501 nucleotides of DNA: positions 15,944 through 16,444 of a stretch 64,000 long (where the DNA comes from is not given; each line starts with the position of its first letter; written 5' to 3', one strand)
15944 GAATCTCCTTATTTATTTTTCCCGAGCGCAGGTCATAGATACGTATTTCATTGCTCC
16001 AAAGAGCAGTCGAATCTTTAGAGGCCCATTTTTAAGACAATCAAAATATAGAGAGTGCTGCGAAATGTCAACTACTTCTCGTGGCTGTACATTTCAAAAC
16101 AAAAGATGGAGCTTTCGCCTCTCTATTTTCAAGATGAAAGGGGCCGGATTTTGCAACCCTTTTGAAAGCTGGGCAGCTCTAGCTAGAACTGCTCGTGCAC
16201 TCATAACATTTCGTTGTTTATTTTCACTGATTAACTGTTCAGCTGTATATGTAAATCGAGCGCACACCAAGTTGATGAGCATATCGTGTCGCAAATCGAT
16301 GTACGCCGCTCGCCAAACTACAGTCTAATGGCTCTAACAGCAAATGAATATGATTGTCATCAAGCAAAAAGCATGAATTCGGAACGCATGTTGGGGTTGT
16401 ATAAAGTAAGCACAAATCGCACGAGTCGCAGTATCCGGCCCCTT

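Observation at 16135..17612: Two decayed IS200-like/RAYT-type transposase copies with inverted 20-bp ends bracket a single cargo-like gene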

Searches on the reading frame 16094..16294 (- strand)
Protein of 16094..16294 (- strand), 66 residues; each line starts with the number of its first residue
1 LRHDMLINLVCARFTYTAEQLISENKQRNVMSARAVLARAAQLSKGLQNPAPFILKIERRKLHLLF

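Call 4: search_protein_families(library=pfam, proteins=[window:16094-16294:-], max_evalue=1)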
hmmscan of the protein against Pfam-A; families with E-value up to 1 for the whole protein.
window:16094-16294:- (66 aa): 1 family
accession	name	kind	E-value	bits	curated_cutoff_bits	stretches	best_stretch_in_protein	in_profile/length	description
PF08299.17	Bac_DnaA_C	-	0.0016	18.9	31.5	1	4-37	2-35/69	Bacterial dnaA protein helix-turn-helix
